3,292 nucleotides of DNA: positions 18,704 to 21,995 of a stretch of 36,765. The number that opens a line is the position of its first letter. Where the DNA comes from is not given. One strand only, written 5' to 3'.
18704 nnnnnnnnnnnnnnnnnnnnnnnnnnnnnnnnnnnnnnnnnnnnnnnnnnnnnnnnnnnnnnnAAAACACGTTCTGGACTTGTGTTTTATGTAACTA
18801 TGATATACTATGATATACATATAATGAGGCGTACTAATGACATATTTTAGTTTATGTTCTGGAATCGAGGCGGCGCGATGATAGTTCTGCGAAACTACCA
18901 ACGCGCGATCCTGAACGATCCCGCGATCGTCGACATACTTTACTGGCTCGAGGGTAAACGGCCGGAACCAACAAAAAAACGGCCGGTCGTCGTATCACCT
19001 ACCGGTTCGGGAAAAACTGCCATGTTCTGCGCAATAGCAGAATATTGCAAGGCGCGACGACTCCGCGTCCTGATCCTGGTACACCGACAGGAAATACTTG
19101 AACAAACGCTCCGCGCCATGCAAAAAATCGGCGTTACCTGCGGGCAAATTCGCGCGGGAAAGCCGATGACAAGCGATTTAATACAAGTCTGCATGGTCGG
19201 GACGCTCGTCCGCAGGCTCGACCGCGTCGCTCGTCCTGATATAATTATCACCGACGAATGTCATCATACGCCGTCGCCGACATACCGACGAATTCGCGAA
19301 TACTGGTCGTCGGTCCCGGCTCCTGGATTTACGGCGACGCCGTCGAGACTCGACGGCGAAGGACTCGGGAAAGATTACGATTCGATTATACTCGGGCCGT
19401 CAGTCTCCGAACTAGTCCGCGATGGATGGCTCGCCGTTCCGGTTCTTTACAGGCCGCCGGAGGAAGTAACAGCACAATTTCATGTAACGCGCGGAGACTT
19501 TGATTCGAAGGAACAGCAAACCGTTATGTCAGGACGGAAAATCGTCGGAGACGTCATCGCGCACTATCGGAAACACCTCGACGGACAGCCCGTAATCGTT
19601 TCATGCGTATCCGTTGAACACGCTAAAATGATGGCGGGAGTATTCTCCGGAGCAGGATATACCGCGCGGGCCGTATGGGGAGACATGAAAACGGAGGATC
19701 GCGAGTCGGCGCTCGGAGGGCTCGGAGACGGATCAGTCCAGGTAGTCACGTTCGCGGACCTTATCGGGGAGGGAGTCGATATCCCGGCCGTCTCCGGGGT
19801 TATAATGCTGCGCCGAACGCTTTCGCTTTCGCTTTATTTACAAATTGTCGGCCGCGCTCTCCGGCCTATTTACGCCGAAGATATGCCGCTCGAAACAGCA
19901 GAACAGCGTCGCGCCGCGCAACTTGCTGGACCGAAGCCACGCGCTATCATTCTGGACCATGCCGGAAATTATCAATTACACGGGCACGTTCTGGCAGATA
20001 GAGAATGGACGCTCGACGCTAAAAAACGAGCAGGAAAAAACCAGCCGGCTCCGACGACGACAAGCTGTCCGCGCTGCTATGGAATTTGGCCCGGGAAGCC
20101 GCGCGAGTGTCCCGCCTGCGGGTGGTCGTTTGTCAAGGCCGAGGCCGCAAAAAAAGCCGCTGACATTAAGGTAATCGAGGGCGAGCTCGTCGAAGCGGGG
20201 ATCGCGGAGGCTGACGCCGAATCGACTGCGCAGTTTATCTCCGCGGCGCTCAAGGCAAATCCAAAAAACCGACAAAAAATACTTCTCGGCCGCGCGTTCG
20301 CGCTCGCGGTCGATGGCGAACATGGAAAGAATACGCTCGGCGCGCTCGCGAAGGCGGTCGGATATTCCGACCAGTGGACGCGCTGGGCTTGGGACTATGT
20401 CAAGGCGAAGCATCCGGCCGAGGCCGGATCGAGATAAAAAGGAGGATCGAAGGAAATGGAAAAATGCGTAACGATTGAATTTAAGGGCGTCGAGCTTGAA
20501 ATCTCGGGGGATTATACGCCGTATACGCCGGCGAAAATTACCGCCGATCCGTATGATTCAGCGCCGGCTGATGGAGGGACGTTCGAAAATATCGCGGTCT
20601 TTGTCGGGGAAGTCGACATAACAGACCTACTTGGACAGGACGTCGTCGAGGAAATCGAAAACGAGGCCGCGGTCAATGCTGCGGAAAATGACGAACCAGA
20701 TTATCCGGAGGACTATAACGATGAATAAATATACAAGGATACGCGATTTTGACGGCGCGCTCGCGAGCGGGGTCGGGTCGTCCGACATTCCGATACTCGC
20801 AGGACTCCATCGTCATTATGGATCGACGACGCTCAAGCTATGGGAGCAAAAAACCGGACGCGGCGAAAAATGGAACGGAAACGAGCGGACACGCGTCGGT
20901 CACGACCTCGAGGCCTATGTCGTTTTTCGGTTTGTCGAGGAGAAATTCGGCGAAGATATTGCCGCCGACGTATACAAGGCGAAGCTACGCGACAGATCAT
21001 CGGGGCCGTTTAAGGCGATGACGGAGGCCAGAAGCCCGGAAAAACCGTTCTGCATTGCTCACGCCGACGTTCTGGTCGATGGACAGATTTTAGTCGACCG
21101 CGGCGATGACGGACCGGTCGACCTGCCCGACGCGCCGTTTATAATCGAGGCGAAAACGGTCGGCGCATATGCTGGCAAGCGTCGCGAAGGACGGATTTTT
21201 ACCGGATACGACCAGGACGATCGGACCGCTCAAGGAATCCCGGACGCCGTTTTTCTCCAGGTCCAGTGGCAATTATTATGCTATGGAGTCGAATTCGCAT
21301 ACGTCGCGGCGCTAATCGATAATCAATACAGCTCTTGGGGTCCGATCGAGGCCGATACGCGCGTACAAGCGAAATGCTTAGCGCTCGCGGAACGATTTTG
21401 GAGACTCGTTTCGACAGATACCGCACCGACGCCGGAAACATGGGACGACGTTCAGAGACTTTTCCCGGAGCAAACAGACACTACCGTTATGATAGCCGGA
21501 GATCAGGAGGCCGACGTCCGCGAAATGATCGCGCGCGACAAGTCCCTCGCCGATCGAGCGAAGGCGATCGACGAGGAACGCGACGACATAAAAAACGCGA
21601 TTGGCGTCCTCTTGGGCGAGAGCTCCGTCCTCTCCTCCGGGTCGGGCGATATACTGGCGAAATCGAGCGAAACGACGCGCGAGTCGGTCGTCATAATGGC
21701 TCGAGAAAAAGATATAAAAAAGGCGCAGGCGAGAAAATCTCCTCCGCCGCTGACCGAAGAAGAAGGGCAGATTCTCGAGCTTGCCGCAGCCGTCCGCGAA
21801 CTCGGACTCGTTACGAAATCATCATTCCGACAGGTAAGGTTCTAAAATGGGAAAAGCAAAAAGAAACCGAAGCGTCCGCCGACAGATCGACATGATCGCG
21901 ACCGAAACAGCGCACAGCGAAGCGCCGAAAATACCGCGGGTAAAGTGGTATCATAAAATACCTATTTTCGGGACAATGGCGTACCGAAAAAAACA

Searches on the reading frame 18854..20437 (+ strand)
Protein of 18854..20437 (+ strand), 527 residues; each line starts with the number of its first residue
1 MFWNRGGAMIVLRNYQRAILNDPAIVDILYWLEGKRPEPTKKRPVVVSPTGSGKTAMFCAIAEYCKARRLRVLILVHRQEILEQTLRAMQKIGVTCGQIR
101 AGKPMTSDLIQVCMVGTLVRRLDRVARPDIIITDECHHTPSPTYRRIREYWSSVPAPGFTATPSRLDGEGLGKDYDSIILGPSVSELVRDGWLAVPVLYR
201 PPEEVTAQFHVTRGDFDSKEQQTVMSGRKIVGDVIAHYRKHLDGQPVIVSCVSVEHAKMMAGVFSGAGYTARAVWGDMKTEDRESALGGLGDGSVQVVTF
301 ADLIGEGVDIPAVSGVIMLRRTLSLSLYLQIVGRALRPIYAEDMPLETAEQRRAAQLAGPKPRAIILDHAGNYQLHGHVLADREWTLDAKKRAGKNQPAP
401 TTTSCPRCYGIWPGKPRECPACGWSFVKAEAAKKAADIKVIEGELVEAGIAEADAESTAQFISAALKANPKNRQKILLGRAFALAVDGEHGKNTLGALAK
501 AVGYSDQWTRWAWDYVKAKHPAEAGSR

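Call 90: search_protein_families(library=padloc, proteins=[window:18854-20437:+], max_evalue=0.0001)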
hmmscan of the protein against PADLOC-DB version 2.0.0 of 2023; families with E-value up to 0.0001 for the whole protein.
window:18854-20437:+ (527 aa): 10 families
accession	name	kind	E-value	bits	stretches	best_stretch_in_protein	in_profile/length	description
PDLC03659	mREase_IV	-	1.2e-32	110.8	1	25-338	223-553/945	Type IV methyl-directed restriction enzyme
PDLC03658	mREase_IV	-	1.5e-14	50.7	1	40-337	241-544/953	Type IV methyl-directed restriction enzyme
PDLC02707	PbeA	-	8.2e-12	42.5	1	239-338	520-617/672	PbeA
PDLC02864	DpdF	-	1.2e-07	28.9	1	224-337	214-327/610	DpdF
PDLC03047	REase_I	-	3.7e-07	26.3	1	41-166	363-494/1107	Type I restriction enzyme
PDLC03928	PsyrT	-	1.1e-06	25.3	1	241-340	239-337/689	-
PDLC03049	REase_I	-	4.9e-06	22.8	1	41-200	187-360/807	Type I restriction enzyme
PDLC02704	PbeA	-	9.3e-06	22.4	0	269-338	562-631/682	PbeA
PDLC03042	REase_I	-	1.4e-05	20.7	0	297-337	789-829/1170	Type I restriction enzyme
PDLC02706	PbeA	-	1.7e-05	21.6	0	279-337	600-658/722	PbeA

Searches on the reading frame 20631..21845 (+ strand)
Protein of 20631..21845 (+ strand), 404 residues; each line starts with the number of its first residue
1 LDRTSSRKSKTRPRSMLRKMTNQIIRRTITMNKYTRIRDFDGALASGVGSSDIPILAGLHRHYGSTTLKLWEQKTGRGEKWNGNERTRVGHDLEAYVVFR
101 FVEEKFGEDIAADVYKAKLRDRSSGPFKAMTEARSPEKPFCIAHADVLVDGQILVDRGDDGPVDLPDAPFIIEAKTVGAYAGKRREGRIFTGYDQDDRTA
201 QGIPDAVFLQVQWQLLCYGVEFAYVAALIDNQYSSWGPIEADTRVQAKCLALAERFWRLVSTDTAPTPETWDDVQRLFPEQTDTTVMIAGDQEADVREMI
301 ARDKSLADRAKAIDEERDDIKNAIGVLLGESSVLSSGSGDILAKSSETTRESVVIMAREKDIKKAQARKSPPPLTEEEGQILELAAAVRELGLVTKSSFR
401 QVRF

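Call 20: search_protein_families(library=pfam, proteins=[window:20631-21845:+], max_evalue=0.01)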
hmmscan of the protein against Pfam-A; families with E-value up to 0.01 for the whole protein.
window:20631-21845:+ (404 aa): 1 family
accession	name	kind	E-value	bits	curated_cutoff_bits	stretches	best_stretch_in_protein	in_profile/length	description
PF09588.16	YqaJ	-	1.1e-05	26.2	22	1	46-219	8-148/150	YqaJ-like viral recombinase domain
